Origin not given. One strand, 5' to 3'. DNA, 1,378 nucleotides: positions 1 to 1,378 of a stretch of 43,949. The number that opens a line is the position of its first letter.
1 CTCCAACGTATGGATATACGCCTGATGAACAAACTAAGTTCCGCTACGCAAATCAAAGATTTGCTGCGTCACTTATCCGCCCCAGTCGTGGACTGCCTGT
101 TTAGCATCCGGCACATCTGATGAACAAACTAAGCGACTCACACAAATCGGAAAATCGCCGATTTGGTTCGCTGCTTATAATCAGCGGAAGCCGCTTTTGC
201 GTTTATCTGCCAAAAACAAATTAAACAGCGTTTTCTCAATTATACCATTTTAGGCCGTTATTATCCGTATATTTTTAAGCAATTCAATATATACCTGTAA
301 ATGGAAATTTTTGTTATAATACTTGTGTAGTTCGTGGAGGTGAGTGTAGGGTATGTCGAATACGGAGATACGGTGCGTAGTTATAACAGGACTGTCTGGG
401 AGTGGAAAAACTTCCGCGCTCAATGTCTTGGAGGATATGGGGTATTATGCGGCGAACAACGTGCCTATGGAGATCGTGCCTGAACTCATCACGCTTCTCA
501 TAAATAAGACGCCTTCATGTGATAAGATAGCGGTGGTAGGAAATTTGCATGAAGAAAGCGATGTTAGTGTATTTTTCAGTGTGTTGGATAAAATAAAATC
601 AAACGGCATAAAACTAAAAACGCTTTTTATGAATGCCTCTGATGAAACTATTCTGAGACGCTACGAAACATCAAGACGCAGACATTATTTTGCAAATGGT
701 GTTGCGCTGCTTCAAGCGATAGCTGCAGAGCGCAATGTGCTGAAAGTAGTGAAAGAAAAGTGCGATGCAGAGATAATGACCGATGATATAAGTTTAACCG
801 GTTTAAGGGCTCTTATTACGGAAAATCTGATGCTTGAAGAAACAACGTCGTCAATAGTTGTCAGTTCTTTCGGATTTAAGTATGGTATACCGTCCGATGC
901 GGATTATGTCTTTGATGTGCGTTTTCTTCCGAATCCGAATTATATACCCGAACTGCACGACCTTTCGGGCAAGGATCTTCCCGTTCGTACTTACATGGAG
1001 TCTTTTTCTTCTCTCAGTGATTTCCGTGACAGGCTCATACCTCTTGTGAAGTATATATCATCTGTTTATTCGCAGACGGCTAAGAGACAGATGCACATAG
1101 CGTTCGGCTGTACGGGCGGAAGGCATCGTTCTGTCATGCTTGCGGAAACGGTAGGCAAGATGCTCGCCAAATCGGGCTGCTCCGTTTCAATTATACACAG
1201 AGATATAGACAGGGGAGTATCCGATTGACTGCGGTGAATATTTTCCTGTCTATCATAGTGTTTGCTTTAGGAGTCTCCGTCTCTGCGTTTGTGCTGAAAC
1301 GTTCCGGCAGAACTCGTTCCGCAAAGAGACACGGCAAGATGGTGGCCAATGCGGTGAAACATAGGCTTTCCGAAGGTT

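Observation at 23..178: Filled-site versus empty-site evidence: two hairpin units of 53 and 60 nt occupy positions that are a single T in another copy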

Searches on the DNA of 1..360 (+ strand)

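Call 21: search_rna_families(source=window, start=1, end=360, threshold=evalue, max_evalue=10, show_alignments=3)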
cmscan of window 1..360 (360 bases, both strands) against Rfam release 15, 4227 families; matches with E-value up to 10: 2.
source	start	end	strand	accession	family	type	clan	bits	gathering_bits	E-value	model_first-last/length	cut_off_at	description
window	142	294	+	RF01568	DdR18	Gene; snRNA; snoRNA; HACA-box;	-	18.3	80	1.5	1-147/147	no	Dictyostelium snoRNA DdR18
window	168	315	-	RF04358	Plastid-ndhA-ndhB-3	Intron;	CL00155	17.8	90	9.8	1-171/171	no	Plastid-ndhA-ndhB-3 group II-D5 intron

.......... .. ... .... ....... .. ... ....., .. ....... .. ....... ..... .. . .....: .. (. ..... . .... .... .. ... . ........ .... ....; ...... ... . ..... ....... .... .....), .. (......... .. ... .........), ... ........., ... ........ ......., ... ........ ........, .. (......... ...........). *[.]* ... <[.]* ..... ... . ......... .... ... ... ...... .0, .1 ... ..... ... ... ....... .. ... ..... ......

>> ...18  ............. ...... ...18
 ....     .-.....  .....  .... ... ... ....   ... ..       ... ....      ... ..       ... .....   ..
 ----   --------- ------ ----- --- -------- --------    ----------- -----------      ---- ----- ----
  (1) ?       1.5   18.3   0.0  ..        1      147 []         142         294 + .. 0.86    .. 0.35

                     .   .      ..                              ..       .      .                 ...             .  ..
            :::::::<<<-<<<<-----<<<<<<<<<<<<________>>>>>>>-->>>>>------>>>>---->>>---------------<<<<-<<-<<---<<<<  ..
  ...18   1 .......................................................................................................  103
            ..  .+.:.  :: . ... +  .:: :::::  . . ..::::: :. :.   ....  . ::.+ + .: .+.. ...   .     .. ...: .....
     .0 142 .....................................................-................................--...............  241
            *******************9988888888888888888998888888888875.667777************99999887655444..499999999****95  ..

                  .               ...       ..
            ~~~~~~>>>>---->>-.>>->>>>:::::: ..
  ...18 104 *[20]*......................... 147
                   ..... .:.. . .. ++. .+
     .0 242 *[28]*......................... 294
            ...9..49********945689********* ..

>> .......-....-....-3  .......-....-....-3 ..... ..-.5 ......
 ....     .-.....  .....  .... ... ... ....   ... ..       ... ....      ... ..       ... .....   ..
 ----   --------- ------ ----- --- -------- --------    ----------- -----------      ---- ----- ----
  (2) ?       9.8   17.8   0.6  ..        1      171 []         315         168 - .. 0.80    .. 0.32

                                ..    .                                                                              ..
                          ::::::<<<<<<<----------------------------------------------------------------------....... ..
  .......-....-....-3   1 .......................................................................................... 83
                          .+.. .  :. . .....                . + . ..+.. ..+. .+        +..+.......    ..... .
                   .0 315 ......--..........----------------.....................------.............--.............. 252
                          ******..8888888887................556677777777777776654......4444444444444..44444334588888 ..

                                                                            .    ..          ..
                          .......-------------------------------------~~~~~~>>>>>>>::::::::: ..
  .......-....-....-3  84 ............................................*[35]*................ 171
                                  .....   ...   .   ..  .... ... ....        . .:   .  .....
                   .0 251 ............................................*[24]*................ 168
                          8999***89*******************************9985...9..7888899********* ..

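Call 32: build_rna_model(alignment_id=A2, structure=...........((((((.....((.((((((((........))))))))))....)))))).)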
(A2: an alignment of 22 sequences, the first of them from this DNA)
Model R1 built from alignment A2 (22 sequences, 62 columns); structure: as given.
model positions 60; base pairs 16; branch points 0; effective number of sequences 3.82; information 0.931 bits per position. Calibrated on 0.2 Mb of random sequence (short: E-values are rough).
structure used (alignment columns):
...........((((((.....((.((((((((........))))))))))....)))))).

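Call 33: search_with_rna_model(model_id=R1, sources=[window, L001, L002, L003, L007, L011, L012, L013, L014, L015, L021, L022, L024, L025, L028, L031, L034, L035, L037, L038, L039, L040, L041, L042], max_evalue=5)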
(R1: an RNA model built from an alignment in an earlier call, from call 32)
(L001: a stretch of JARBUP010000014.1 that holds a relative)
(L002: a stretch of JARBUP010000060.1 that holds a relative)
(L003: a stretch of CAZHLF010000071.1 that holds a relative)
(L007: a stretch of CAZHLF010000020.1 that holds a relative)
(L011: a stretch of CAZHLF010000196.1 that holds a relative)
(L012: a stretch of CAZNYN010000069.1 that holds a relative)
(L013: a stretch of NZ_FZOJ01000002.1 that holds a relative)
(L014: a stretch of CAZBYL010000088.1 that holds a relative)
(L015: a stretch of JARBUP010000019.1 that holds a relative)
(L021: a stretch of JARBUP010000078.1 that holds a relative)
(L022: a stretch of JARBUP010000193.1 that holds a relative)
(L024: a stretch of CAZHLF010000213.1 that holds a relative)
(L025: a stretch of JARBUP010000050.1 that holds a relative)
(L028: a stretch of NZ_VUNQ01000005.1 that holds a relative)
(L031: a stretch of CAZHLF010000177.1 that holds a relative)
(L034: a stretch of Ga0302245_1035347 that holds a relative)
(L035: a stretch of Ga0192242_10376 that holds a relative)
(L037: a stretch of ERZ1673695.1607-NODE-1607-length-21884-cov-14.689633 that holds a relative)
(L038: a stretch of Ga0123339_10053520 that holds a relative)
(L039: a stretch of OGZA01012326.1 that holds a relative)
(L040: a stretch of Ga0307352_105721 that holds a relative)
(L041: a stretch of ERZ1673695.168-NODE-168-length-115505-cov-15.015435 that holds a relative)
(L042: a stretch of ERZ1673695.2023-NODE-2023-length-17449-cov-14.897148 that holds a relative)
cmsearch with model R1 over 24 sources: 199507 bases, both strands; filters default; matches with E-value up to 5: 35.
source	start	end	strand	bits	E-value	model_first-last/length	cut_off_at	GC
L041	3319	3378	+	87.6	2.1e-15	1-60/60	no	0.38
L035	647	706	+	86.7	3.3e-15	1-60/60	no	0.4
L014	136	195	+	85.8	4.9e-15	1-60/60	no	0.38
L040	1165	1224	-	85.1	7.1e-15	1-60/60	no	0.35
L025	7044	7103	-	84.9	7.5e-15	1-60/60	no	0.35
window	119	178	+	84.7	8.3e-15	1-60/60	no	0.43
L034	381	440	+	83.7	1.3e-14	1-60/60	no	0.33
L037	9076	9136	-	82.9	1.9e-14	1-60/60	no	0.39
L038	853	912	-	82.3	2.7e-14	1-60/60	no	0.37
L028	7460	7519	+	82.2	2.7e-14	1-60/60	no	0.35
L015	3525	3584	+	82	3e-14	1-60/60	no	0.35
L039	3256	3316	-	80.4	6.3e-14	1-60/60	no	0.38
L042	9557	9617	+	80.4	6.3e-14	1-60/60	no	0.38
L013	4246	4305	+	79.7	8.8e-14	1-60/60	no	0.33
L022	5493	5551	-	79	1.2e-13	1-60/60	no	0.31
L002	804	863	+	77.9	2e-13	1-60/60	no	0.35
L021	4543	4601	-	74.2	1.1e-12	1-60/60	no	0.34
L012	5837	5894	+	69.9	8.6e-12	1-60/60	no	0.33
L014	223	282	+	63.7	1.6e-10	1-60/60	no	0.48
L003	769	820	+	63.6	1.7e-10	1-60/60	no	0.37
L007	1206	1257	+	63.6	1.7e-10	1-60/60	no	0.37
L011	1489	1540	-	63.6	1.7e-10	1-60/60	no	0.37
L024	1701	1752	+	63.6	1.7e-10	1-60/60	no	0.37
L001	142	199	+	62.9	2.4e-10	1-60/60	no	0.26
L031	4262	4313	-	61.3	4.9e-10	1-60/60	no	0.38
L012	6479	6538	+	60.2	8.4e-10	1-60/60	no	0.47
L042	14462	14515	-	31.1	0.00071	1-60/60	no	0.52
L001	153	198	-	15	1.3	12-59/60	no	0.24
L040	505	530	+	14.5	1.7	1-60/60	no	0.23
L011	1639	1729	-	14.3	1.9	1-60/60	no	0.29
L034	773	804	+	13.9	2.3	18-53/60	no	0.22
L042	3970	4011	+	13.6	2.7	1-60/60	no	0.43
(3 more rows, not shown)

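Call 65: search_with_rna_model(model_id=R1, sources=[L043, L044], max_evalue=1)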
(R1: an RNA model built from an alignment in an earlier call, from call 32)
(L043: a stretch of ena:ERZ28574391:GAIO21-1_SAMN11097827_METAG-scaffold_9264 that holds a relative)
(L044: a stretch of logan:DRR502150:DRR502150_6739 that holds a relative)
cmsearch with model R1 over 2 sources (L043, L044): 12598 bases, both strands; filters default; matches with E-value up to 1: 0.
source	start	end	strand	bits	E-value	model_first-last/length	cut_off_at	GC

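Call 78: search_with_rna_model(model_id=R1, sources=[L004, L005, L006, L008, L009, L010, L016, L017, L018, L019, L020, L023, L026, L027, L029, L030, L032, L033, L036], max_evalue=1)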
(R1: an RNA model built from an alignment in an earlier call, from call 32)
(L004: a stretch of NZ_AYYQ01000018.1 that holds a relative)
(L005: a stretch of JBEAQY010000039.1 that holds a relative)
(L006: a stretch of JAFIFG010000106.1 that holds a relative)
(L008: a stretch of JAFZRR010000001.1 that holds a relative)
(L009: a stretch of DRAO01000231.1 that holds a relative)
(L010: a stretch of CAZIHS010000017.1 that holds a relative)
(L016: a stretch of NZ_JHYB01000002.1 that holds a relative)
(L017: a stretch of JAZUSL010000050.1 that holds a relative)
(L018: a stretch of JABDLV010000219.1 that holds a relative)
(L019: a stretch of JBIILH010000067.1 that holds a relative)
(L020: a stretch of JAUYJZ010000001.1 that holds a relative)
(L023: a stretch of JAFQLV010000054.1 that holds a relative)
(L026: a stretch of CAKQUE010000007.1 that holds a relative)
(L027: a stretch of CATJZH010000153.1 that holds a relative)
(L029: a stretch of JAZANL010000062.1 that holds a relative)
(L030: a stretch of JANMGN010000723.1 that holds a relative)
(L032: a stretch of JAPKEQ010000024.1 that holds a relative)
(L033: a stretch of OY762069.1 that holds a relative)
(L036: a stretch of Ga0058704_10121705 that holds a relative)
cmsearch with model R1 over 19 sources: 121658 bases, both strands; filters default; matches with E-value up to 1: 20.
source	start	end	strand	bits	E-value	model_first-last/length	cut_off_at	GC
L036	948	1001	-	35.4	5.8e-05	1-60/60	no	0.31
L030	1560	1604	+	28.1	0.0018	1-60/60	no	0.4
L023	2530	2574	-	27.4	0.0025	1-60/60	no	0.31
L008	6583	6645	+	27.2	0.0027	1-60/60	no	0.43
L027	1738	1797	+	26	0.0049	1-60/60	no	0.3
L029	1729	1766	-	25.9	0.005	1-60/60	no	0.42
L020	3475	3534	+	25.7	0.0055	1-60/60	no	0.42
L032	4538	4586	-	24.7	0.0089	1-60/60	no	0.35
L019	4073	4117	-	24.3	0.011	1-60/60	no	0.4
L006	5233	5287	-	24.1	0.012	1-60/60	no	0.22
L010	3031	3070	-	24.1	0.012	1-60/60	no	0.4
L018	1791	1838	-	24.1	0.012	1-60/60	no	0.31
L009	1052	1081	-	24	0.012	1-60/60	no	0.4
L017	1334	1382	-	23.9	0.013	1-60/60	no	0.33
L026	4137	4185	-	23.9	0.013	1-60/60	no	0.37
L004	6406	6463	+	23.5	0.016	1-60/60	no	0.4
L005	2836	2894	+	23.3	0.017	1-60/60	no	0.36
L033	3817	3885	-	22.6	0.023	1-60/60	no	0.43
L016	5398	5465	-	20.4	0.066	1-60/60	no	0.24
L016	7675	7719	-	15.2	0.76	1-60/60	no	0.27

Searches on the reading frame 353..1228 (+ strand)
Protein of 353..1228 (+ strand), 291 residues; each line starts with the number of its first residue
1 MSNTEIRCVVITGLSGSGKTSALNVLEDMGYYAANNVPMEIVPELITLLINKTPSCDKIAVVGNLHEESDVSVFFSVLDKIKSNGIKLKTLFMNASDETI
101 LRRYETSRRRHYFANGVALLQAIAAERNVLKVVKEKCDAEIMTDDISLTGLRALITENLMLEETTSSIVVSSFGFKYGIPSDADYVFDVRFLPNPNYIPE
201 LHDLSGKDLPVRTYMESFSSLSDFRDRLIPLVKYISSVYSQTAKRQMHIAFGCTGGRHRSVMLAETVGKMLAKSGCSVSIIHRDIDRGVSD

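Call 14: find_encoding_contigs(protein=window:353-1228:+, flank=6000, max_places=10)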
Protein window:353-1228:+ (291 aa): no gene with exactly this product is on record in the collection.
